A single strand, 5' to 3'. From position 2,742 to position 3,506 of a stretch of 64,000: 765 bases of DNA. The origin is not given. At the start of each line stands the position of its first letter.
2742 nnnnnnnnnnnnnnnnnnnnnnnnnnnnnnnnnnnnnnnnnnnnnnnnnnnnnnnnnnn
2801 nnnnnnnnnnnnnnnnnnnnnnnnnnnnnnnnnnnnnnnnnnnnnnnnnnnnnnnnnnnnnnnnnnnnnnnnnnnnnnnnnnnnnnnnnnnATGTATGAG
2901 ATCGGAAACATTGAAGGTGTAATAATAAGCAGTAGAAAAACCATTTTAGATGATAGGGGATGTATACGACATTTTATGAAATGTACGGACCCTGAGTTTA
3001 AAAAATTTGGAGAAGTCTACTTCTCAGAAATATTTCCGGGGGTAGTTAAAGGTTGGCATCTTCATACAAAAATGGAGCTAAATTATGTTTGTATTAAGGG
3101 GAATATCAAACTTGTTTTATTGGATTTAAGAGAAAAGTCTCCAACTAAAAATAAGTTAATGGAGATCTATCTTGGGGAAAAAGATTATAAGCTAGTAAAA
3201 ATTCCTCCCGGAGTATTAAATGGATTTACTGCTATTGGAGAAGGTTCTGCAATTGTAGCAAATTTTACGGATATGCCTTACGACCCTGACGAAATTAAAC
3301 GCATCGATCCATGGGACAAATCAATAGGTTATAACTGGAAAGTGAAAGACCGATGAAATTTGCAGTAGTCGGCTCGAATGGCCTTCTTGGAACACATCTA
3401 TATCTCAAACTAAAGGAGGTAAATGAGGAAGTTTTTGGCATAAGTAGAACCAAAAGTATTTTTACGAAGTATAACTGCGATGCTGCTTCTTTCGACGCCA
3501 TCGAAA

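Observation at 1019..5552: Bacterial-type CDP-3,6-dideoxyhexose biosynthesis cluster in an archaeal genome, with the E1 signature present and no E3 reductase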

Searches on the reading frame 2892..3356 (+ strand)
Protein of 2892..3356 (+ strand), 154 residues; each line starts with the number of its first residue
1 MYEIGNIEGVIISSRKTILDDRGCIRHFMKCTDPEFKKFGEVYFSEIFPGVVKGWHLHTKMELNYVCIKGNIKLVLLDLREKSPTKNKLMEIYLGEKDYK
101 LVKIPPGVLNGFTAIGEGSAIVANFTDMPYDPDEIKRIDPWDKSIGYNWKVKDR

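Call 3: search_protein_families(library=pfam, proteins=[window:2892-3356:+])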
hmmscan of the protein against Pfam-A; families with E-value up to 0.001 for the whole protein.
window:2892-3356:+ (154 aa): 3 families
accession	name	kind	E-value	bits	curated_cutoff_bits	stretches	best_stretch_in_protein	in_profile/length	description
PF00908.23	dTDP_sugar_isom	-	7.1e-17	62.1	27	1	6-150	3-153/168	dTDP-4-dehydrorhamnose 3,5-epimerase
PF14667.12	Polysacc_synt_C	-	1.9e-07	31.6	28.7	1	20-134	3-107/111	Polysaccharide biosynthesis C-terminal domain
PF05523.17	FdtA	-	3.9e-06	27.1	23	1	16-135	9-120/131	WxcM-like, C-terminal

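Call 4: search_protein_families(library=ncbifam, proteins=[window:2892-3356:+])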
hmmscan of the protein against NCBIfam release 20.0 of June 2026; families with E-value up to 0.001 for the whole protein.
window:2892-3356:+ (154 aa): 1 family
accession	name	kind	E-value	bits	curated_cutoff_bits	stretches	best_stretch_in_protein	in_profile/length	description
TIGR01221.1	rmlC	equivalog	2.8e-10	40.3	155.75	1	6-153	6-158/176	dTDP-4-dehydrorhamnose 3,5-epimerase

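Call 25: search_solved_structures(query=window:2892-3356:+, show_alignments=4, max_evalue=0.01)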
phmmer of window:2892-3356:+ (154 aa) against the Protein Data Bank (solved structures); distinct sequences matched with E-value up to 0.01: 35.
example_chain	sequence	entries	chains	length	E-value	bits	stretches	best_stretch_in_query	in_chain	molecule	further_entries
3ejk_A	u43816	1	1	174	9.9e-29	103.7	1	7-150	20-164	dTDP Sugar Isomerase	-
2b9u_A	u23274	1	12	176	4.5e-09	39.8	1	8-135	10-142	hypothetical dTDP-4-dehydrorhamnose 3,5-epimerase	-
1wlt_A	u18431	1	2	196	6.2e-09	39.3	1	8-135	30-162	176aa long hypothetical dTDP-4-dehydrorhamnose 3,5-epimerase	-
1pm7_A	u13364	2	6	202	1.1e-07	35.2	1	44-153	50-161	RFBC | DTDP-4-DEHYDRORHAMNOSE 3,5-EPIMERASE RMLC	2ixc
1upi_A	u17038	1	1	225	1.4e-07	34.9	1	44-153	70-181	DTDP-4-DEHYDRORHAMNOSE 3,5-EPIMERASE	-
9j9t_A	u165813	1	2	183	2.5e-06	30.8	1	7-151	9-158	dTDP-4-dehydrorhamnose 3,5-epimerase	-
7pvi_AAA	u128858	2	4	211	3.4e-06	30.4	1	9-153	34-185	dTDP-4-dehydrorhamnose 3,5-epimerase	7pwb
23ef_A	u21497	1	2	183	4.6e-06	30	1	7-151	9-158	dTDP-4-dehydrorhamnose 3,5-epimerase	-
1ep0_A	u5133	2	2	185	4.7e-06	30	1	7-151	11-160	DTDP-6-DEOXY-D-XYLO-4-HEXULOSE 3,5-EPIMERASE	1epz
9j9s_A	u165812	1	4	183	4.9e-06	29.9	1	7-151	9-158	dTDP-4-dehydrorhamnose 3,5-epimerase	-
9j9q_A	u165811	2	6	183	6.5e-06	29.5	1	7-151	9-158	dTDP-4-dehydrorhamnose 3,5-epimerase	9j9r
23eg_A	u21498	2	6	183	1e-05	28.8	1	7-151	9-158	dTDP-4-dehydrorhamnose 3,5-epimerase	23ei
9kyn_A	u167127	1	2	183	1.1e-05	28.8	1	7-151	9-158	dTDP-4-dehydrorhamnose 3,5-epimerase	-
5buv_A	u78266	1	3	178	1.1e-05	28.7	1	7-152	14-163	Putative epimerase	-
9uyw_A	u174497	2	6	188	1.1e-05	28.7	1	7-151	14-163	dTDP-4-dehydrorhamnose 3,5-epimerase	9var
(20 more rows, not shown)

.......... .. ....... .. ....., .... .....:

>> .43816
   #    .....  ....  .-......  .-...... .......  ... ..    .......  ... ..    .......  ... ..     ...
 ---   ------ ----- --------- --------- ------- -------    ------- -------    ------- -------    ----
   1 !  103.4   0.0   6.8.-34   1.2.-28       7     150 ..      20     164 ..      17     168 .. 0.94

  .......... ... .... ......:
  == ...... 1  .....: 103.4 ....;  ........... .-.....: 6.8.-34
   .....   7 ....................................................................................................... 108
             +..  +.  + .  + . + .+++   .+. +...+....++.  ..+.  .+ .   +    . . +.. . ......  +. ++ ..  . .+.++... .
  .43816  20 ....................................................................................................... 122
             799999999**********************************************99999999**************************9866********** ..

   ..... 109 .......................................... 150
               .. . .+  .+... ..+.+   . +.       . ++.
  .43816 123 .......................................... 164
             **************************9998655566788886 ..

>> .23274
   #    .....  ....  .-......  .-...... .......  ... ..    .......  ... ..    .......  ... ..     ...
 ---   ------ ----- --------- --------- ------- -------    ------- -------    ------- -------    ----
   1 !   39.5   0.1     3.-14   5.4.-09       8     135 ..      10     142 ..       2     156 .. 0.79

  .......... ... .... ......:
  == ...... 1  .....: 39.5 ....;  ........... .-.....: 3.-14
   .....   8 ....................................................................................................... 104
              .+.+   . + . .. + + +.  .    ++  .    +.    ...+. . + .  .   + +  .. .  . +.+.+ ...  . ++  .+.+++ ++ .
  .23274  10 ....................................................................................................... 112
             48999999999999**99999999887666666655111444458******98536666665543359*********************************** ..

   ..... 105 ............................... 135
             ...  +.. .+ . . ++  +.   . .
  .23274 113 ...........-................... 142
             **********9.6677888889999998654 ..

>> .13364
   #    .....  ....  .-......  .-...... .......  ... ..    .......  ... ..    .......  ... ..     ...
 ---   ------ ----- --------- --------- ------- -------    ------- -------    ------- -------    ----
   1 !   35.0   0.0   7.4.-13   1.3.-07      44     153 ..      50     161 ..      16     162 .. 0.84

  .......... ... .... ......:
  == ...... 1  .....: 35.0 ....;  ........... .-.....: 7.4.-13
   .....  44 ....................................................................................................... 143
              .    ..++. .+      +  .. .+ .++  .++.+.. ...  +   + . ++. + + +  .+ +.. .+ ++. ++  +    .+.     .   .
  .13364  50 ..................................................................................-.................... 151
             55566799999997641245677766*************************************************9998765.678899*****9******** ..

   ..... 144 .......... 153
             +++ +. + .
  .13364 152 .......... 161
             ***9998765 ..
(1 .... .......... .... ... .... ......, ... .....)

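Call 34: find_homologous_proteins(query=window:2892-3356:+)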
Query window:2892-3356:+ (154 aa): 461 proteins with E <= 0.001 among 470 candidates; the best 120 are listed.
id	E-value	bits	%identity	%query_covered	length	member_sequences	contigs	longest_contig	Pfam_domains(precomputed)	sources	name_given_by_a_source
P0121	1.5e-101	355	100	100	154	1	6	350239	PF05523.18,PF00908.24,PF14667.13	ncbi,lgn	ncbi:MAG: dTDP-4-dehydrorhamnose 3,5-epimerase family protein [archaeon]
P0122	4.7e-79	282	82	100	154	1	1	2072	PF05523.18,PF00908.24,PF14667.13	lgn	-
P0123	2.8e-59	218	63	95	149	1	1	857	PF00908.24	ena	-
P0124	3.0e-59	218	64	95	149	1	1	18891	PF00908.24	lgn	-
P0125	2.8e-58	214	62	95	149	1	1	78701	PF00908.24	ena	-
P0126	3.6e-58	214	60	95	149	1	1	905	PF00908.24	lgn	-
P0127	4.7e-58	214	62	95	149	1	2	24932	PF00908.24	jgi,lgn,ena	-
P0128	5.9e-58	213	63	94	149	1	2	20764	PF00908.24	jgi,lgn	jgi:dTDP-4-dehydrorhamnose 3,5-epimerase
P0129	9.1e-58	213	62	95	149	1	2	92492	PF00908.24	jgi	jgi:dTDP-4-dehydrorhamnose 3,5-epimerase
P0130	1.0e-57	213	62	95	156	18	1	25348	PF00908.24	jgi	-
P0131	2.0e-57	212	62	95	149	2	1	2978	PF00908.24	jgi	jgi:dTDP-4-dehydrorhamnose 3,5-epimerase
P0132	2.5e-57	211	63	95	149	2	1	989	PF00908.24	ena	-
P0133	3.5e-57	211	61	95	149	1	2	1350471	PF00908.24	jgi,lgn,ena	jgi:dTDP-4-dehydrorhamnose 3,5-epimerase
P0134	4.5e-57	211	61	95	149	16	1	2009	PF00908.24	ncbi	-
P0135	4.5e-57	211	63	95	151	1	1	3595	PF05523.18,PF00908.24,PF14667.13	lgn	-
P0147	3.6e-56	208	62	95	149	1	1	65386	PF00908.24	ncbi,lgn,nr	ncbi:MAG: dTDP-4-dehydrorhamnose 3,5-epimerase [Methanoculleus sp. SDB]|nr:MAG: dTDP-4-dehydrorhamno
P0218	4.0e-53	198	58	95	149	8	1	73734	PF00908.24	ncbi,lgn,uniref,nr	ncbi:dTDP-4-dehydrorhamnose 3,5-epimerase [Methanocalculus taiwanensis]|uniref:dTDP-4-dehydrorhamnos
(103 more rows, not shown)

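Call 35: find_encoding_contigs(protein=P0218, flank=8000, max_places=1)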
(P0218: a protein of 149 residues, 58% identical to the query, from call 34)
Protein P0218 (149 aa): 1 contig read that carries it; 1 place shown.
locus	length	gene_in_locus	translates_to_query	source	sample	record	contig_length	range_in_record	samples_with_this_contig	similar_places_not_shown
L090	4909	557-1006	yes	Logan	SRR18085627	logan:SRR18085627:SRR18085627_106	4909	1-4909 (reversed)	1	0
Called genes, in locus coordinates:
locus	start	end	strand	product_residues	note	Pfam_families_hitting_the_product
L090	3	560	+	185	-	?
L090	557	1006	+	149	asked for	PF00908:dTDP_sugar_isom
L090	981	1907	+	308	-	PF01370:Epimerase, PF02719:Polysacc_synt_2 (weak), PF04321:RmlD_sub_bind, PF16363:GDP_Man_Dehyd, PF07993:NAD_binding_4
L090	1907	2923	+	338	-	PF00535:Glycos_transf_2, PF13641:Glyco_tranf_2_3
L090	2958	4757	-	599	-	PF27859:LIC12162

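Call 36: find_encoding_contigs(protein=P0147, flank=8000, max_places=1)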
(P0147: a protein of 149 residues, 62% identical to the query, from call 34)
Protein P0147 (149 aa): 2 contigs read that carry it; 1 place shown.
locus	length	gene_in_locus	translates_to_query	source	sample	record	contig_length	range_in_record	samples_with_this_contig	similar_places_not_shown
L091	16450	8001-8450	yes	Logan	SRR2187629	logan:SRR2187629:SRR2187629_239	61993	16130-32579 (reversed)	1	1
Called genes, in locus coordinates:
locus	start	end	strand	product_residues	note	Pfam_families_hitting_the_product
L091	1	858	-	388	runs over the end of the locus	PF01041:DegT_DnrJ_EryC1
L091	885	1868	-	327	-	PF00106:adh_short (weak), PF01073:3Beta_HSD, PF01370:Epimerase, PF02719:Polysacc_synt_2, PF04321:RmlD_sub_bind, PF05368:NmrA, PF16363:GDP_Man_Dehyd, PF13460:NAD_binding_10, +1 more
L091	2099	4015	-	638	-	PF27878:PFTS_polysacc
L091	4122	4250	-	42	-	-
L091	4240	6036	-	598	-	PF00664:ABC_membrane, PF00005:ABC_tran, PF02463:SMC_N (weak), PF13555:AAA_29 (weak)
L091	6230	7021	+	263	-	PF00483:NTP_transferase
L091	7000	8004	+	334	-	PF05368:NmrA (weak), PF01073:3Beta_HSD, PF01370:Epimerase, PF02719:Polysacc_synt_2, PF04321:RmlD_sub_bind, PF07993:NAD_binding_4, PF16363:GDP_Man_Dehyd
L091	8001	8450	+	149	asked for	PF00908:dTDP_sugar_isom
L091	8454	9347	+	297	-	PF01073:3Beta_HSD, PF01370:Epimerase, PF04321:RmlD_sub_bind, PF13460:NAD_binding_10 (weak), PF16363:GDP_Man_Dehyd, PF02719:Polysacc_synt_2, PF07993:NAD_binding_4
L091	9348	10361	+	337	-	PF00535:Glycos_transf_2, PF10111:Glyco_tranf_2_2 (weak), PF13641:Glyco_tranf_2_3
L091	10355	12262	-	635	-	PF27859:LIC12162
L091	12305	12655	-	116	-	PF00571:CBS (faint)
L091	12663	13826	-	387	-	PF02350:Epimerase_2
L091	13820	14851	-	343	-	PF03102:NeuB, PF08666:SAF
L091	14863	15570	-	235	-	PF02348:CTP_transf_3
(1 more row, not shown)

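Call 37: find_encoding_contigs(protein=P0133, flank=8000, max_places=1)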
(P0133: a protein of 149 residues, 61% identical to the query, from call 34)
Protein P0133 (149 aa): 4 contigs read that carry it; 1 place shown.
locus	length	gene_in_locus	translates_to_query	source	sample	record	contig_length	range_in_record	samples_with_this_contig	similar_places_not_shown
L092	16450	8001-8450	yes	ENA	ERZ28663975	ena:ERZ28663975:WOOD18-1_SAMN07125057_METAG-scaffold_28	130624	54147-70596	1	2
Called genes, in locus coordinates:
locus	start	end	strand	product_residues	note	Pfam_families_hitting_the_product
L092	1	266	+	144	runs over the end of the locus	PF00132:Hexapep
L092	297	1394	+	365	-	-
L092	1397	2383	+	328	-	PF00106:adh_short (weak), PF04321:RmlD_sub_bind, PF05368:NmrA, PF01073:3Beta_HSD, PF01370:Epimerase, PF02719:Polysacc_synt_2, PF13460:NAD_binding_10, PF16363:GDP_Man_Dehyd, +1 more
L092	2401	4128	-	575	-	-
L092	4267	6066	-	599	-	PF00664:ABC_membrane, PF02463:SMC_N (weak), PF00005:ABC_tran, PF13555:AAA_29 (faint)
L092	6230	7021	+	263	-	PF00483:NTP_transferase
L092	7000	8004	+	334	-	PF05368:NmrA, PF01073:3Beta_HSD, PF01370:Epimerase, PF02719:Polysacc_synt_2, PF04321:RmlD_sub_bind, PF07993:NAD_binding_4, PF13460:NAD_binding_10 (weak), PF16363:GDP_Man_Dehyd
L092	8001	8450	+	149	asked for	PF00908:dTDP_sugar_isom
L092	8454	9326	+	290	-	PF01370:Epimerase, PF04321:RmlD_sub_bind, PF16363:GDP_Man_Dehyd, PF02719:Polysacc_synt_2 (weak), PF07993:NAD_binding_4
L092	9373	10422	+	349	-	PF00535:Glycos_transf_2, PF10111:Glyco_tranf_2_2 (weak), PF13641:Glyco_tranf_2_3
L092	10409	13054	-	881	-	PF02348:CTP_transf_3, PF27859:LIC12162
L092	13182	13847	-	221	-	PF02585:PIG-L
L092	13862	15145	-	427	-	PF01041:DegT_DnrJ_EryC1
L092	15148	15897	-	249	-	PF13489:Methyltransf_23, PF01209:Ubie_methyltran (faint), PF13847:Methyltransf_31, PF08241:Methyltransf_11, PF08242:Methyltransf_12, PF13649:Methyltransf_25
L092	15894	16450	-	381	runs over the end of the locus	PF04464:Glyphos_transf (weak), PF02350:Epimerase_2 (faint)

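Call 43: search_protein_families(library=ncbifam, proteins=[L092:6230-7021:+, L092:7000-8004:+], max_evalue=1e-10)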
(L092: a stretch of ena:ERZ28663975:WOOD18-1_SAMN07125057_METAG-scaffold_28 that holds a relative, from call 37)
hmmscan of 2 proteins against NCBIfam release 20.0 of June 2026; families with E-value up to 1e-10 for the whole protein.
L092:6230-7021:+ (263 aa): 7 families
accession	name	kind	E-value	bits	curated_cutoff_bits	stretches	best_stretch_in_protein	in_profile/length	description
TIGR02623.1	G1P_cyt_trans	equivalog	9.4e-69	231.7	300.25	1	9-261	2-255/255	glucose-1-phosphate cytidylyltransferase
TIGR03992.1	Arch_glmU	subfamily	1.4e-22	80.1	292.1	1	9-251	2-226/393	bifunctional sugar-1-phosphate nucleotidylyltransferase/acetyltransferase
NF052502.1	man1P_GTase_Rv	exception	3.2e-18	65.7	440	1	9-246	2-224/352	mannose-1-phosphate guanylyltransferase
NF049965.1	GlMnHpPGnyltfHddC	equivalog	6.7e-18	65.1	300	1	10-235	3-204/221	D-glycero-D-manno-heptose 1-phosphate guanosyltransferase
NF041313.1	UDPGP_AglF_Halo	equivalog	3.3e-16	59.5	400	0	9-75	2-68/234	UTP--glucose-1-phosphate uridylyltransferase AglF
NF045761.1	NAMPUrTaseMurU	equivalog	2.2e-11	44.1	250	0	10-71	3-64/226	N-acetylmuramate alpha-1-phosphate uridylyltransferase MurU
TIGR01208.1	rmlA_long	equivalog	6e-11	41.8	320.25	0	11-251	3-233/353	glucose-1-phosphate thymidylyltransferase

L092:7000-8004:+ (334 aa): 15 families
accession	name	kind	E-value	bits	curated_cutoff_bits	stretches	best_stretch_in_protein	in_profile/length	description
TIGR02622.1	CDP_4_6_dhtase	equivalog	1.6e-55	188.6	278.45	1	9-331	1-333/352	CDP-glucose 4,6-dehydratase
TIGR01181.1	dTDP_gluc_dehyt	equivalog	2.5e-49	168.1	365.1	1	15-330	2-313/321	dTDP-glucose 4,6-dehydratase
TIGR04180.1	EDH_00030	hypoth_equivalog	5.6e-39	134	475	1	15-315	1-296/297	NAD-dependent 4,6-dehydratase LegB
TIGR01179.1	galE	equivalog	1.3e-32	113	262.3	1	14-196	1-178/332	UDP-glucose 4-epimerase GalE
NF007582.0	PRK10217.1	equivalog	5.4e-29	101.4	698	1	13-328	2-331/355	dTDP-glucose 4,6-dehydratase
NF007490.0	PRK10084.1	subfamily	1.3e-24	86.9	649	1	14-329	2-335/361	dTDP-glucose 4,6-dehydratase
NF011728.1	PRK15181.1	equivalog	1.7e-21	76.6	760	1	10-331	13-340/348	Vi polysaccharide biosynthesis UDP-N-acetylglucosaminuronic acid C-4 epimerase TviC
NF007956.0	PRK10675.1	subfamily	1.5e-19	70.4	394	1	14-177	2-162/338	UDP-glucose 4-epimerase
TIGR03466.1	HpnA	hypoth_equivalog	1.4e-14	53.7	367.65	1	14-187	2-163/327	hopanoid-associated sugar epimerase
NF047922.1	GDPFucSynFcl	equivalog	2.3e-13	50.3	500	0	128-330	93-303/308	GDP-L-fucose synthase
TIGR01746.1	Thioester-redct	subfamily_domain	2.5e-13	50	213.35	1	14-300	1-297/371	thioester reductase domain-containing protein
TIGR01472.1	gmd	equivalog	4e-13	49.3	415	1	13-184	1-175/342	GDP-mannose 4,6-dehydratase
NF042423.1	oxyalk_red_Shew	equivalog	4.1e-13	49.1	580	1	13-277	9-255/331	2-alkyl-3-oxoalkanoate reductase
NF042422.1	oxyalk_red_OleD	equivalog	8.1e-12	45.1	580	1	14-281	2-252/329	2-alkyl-3-oxoalkanoate reductase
NF058621.1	DiazavRedAvaA7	equivalog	8.6e-12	45.3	400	1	14-246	2-220/304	3-diazoavenalumate denitrifying reductase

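Call 58: predict_structure(alignment_id=A2)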
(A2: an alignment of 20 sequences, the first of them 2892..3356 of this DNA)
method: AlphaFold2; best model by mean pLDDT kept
length: 154 residues; sequences in the alignment: 20
mean_pLDDT: 90.3   pTM: 0.87
mean pLDDT of the five models: 90.3, 88.6, 87.4, 86.4, 72.2
residues with pLDDT >= 90: 102; 70-90: 49; 50-70: 3; < 50: 0
segments of 3 or more residues with pLDDT < 50: none
pLDDT, mean of each block of 10 residues (from residue 1): 93 88 87 77 92 92 93 96 96 89 95 93 91 90 90 66
secondary structure, 60 per line:
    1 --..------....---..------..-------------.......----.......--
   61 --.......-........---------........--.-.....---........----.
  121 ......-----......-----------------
elements in order: E11-14 E41-47 E52-58 E63-69 E71-78 E88-95 E100-104 E108-115 E120-126 E135-137
